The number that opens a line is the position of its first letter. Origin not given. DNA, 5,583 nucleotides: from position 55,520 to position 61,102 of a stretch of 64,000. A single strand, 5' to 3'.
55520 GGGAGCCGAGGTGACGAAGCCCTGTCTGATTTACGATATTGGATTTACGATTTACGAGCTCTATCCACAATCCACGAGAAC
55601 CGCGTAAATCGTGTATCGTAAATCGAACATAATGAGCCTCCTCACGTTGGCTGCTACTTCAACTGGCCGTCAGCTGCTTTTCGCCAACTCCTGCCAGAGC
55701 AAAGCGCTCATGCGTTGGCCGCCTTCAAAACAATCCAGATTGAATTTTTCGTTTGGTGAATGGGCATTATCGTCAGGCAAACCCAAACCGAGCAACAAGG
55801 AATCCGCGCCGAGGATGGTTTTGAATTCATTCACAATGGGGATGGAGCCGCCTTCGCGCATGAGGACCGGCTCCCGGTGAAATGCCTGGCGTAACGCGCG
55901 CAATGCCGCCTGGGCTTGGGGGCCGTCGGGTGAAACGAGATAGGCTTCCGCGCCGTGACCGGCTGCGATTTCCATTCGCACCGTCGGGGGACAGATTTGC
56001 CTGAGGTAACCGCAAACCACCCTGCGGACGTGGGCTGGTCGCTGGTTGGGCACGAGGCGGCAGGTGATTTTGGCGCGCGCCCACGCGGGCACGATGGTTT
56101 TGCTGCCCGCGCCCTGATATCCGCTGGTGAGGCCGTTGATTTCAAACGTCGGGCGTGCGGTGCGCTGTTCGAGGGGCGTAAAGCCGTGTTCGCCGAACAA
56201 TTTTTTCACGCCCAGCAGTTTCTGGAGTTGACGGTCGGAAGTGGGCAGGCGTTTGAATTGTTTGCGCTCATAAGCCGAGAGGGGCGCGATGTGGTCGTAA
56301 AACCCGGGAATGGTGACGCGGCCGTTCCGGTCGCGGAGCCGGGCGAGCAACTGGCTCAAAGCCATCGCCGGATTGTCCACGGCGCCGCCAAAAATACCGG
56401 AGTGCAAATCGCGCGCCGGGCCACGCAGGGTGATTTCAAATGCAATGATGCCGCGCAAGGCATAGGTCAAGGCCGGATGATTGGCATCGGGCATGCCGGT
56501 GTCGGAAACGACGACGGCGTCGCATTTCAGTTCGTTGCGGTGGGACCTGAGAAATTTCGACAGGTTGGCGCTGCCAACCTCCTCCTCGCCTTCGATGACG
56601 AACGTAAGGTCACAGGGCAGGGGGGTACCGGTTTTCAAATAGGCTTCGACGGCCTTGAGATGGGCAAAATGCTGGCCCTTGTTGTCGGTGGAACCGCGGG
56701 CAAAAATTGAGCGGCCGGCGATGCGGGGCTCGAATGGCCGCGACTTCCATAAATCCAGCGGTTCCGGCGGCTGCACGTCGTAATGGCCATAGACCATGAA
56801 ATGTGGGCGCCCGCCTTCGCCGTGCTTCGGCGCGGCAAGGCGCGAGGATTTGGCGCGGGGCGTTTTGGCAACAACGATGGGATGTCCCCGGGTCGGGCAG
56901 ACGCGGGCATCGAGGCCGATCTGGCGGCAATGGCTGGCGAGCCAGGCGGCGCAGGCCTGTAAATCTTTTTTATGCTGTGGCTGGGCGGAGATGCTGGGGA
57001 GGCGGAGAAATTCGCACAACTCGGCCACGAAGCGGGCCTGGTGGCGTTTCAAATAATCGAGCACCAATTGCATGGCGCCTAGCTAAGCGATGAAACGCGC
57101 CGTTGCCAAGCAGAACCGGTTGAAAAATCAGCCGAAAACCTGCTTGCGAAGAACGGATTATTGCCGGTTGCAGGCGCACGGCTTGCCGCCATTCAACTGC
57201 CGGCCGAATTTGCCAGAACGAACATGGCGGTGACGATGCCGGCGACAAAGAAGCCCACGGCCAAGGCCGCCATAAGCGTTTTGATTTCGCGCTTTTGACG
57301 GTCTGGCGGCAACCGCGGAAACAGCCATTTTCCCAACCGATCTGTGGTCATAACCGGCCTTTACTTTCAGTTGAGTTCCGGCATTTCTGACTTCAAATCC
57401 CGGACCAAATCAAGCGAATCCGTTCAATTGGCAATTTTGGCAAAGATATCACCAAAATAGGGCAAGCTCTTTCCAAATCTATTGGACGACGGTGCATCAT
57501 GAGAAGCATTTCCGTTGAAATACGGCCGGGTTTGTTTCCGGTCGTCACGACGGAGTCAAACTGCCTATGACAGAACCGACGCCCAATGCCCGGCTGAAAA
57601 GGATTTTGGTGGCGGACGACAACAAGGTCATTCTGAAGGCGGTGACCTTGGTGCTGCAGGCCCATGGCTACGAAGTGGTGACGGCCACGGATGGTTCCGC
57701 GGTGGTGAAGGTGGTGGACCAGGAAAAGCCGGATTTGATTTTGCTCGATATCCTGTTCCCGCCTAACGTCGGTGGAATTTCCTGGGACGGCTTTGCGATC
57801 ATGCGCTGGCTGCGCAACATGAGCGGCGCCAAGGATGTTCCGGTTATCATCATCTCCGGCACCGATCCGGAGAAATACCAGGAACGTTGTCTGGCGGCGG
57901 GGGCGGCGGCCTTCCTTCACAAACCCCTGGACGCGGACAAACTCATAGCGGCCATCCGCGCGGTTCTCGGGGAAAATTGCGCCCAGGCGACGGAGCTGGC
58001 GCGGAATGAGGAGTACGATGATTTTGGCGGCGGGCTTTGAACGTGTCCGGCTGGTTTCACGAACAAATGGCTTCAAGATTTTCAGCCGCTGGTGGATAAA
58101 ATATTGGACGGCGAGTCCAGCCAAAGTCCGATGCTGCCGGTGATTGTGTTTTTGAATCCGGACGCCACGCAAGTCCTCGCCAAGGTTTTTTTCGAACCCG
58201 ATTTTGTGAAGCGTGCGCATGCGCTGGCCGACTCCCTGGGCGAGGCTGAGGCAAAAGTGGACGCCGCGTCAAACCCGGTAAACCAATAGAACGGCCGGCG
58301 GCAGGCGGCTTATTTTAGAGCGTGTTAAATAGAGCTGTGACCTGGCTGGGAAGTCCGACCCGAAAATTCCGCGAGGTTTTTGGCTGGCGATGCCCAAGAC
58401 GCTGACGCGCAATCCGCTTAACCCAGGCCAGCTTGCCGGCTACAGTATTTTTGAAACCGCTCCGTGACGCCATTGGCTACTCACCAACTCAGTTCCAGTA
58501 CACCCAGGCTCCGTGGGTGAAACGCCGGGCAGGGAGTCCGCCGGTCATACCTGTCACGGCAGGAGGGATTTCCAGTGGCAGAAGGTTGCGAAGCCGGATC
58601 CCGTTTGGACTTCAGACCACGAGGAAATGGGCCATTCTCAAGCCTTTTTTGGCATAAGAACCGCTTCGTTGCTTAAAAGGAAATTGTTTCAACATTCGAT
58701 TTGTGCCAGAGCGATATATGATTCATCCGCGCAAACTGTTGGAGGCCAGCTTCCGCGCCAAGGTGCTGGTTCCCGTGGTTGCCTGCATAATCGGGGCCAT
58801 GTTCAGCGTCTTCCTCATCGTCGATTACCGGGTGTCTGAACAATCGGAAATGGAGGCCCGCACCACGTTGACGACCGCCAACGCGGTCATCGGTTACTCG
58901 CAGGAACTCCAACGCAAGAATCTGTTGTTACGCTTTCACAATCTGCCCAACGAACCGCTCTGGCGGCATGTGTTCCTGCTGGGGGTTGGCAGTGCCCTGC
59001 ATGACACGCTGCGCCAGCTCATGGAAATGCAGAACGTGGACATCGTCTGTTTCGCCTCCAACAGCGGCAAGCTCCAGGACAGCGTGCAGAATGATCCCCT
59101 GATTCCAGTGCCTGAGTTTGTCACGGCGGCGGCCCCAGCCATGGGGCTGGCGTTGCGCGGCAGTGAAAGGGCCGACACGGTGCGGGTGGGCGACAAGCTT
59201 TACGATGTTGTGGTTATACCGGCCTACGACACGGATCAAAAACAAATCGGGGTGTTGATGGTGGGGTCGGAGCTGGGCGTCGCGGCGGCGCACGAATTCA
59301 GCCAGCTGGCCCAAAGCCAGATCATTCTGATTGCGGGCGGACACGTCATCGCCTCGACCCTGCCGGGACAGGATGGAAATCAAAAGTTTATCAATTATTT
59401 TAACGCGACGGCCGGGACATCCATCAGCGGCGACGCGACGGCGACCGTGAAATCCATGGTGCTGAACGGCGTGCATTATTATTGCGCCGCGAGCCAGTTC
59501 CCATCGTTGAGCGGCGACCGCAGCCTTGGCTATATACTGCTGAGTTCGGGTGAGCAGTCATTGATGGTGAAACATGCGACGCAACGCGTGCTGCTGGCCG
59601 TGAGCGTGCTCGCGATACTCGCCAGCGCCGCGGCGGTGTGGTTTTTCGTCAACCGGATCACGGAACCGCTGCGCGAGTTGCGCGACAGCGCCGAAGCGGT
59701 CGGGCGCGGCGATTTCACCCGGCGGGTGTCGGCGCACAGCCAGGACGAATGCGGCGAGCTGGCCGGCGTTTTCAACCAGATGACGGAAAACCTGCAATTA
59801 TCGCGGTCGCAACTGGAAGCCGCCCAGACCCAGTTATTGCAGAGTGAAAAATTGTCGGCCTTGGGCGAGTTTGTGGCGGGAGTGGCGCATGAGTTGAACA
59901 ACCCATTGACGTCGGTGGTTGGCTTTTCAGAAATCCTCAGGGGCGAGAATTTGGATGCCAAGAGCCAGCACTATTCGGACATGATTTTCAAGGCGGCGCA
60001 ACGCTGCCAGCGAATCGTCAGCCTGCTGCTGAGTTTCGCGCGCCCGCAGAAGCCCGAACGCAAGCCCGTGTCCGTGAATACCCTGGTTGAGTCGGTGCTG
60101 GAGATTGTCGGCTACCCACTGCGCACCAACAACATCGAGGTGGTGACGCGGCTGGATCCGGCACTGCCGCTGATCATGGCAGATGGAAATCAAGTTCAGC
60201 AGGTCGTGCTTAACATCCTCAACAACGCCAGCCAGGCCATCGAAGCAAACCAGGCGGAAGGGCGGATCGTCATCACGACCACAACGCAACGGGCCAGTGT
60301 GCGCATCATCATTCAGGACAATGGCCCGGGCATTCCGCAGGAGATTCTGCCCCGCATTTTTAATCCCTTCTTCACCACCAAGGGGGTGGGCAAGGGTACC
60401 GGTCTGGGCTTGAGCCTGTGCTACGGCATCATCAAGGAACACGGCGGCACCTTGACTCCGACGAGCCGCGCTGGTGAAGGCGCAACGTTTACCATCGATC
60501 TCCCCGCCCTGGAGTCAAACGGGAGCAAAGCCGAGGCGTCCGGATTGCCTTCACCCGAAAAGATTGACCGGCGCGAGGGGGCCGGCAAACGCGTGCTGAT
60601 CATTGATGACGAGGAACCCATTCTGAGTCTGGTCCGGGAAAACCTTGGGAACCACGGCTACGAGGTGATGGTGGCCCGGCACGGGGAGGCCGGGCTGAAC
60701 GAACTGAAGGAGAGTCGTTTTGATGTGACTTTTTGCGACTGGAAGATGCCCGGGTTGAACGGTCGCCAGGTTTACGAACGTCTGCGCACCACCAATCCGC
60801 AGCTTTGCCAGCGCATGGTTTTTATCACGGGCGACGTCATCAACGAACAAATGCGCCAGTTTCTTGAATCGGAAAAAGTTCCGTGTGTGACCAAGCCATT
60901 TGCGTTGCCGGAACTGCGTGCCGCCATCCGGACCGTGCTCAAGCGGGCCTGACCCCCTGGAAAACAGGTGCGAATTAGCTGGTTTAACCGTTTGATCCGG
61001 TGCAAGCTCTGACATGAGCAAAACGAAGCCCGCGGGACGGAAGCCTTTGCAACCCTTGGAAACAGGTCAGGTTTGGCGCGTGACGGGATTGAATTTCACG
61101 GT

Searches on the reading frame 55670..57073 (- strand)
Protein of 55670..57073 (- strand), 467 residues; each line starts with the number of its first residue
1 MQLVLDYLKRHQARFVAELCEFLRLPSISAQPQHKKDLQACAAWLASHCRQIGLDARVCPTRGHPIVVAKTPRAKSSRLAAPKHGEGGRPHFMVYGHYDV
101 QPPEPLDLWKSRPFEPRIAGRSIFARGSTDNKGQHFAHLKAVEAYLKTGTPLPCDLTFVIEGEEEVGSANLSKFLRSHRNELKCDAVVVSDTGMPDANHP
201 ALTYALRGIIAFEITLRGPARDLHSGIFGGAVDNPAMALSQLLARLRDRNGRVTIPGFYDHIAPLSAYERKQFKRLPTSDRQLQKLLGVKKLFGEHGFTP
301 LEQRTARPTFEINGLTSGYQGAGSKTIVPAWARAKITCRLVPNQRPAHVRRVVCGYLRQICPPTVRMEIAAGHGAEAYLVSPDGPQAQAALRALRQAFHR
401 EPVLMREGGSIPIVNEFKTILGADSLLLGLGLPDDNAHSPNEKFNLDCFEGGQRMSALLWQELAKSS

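Call 14: search_protein_families(library=pfam, proteins=[window:55670-57073:-])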
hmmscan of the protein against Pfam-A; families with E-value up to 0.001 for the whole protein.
window:55670-57073:- (467 aa): 2 families
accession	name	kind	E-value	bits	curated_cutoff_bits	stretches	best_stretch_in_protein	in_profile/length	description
PF01546.33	Peptidase_M20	-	2.6e-29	103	24.6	1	93-460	1-204/206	Peptidase family M20/M25/M40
PF07687.19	M20_dimer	-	4.8e-16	59.1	21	1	204-362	1-104/107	Peptidase dimerisation domain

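Call 48: find_encoding_contigs(protein=window:55670-57073:-, flank=10000, max_places=2)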
Protein window:55670-57073:- (467 aa): no gene with exactly this product is on record in the collection.

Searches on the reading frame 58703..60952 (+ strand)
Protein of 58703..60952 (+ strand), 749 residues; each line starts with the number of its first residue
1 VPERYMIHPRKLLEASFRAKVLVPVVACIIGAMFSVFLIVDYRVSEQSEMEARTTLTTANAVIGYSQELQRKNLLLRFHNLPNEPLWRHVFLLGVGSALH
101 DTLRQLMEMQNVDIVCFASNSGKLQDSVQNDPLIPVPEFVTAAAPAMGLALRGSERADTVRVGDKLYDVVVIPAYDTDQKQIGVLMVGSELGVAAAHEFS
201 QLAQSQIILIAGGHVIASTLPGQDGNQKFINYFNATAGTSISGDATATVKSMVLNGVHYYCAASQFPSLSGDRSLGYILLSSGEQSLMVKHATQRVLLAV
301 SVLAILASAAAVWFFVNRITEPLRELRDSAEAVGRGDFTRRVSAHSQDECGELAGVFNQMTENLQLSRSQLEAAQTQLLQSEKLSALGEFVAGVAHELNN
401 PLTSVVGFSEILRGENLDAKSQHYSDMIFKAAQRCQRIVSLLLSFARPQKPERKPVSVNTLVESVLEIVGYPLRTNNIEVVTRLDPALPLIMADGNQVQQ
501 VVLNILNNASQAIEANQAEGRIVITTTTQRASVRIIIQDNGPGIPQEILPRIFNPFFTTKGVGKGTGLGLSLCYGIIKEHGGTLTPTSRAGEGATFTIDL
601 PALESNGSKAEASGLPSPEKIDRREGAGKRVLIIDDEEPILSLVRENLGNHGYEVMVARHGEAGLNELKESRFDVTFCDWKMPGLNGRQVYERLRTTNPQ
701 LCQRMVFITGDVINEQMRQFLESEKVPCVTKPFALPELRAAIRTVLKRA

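Call 14: search_protein_families(library=pfam, proteins=[window:58703-60952:+])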
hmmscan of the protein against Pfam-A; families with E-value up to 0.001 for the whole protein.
window:58703-60952:+ (749 aa): 5 families
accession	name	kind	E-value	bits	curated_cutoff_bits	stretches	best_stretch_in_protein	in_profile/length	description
PF02518.31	HATPase_c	-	4.7e-26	91.8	26.4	1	494-602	2-109/111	Histidine kinase-, DNA gyrase B-, and HSP90-like ATPase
PF00072.30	Response_reg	-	3.2e-21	76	30.2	1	631-743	1-111/111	Response regulator receiver domain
PF00512.31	HisKA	-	1.6e-16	60.5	26.9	1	387-449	2-64/66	His Kinase A (phospho-acceptor) domain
PF00672.30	HAMP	-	1.9e-13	51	25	1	314-365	1-52/53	HAMP domain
PF14827.12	dCache_3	-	9.7e-06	25.8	25.7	1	74-249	26-193/239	Double sensory domain of two-component sensor kinase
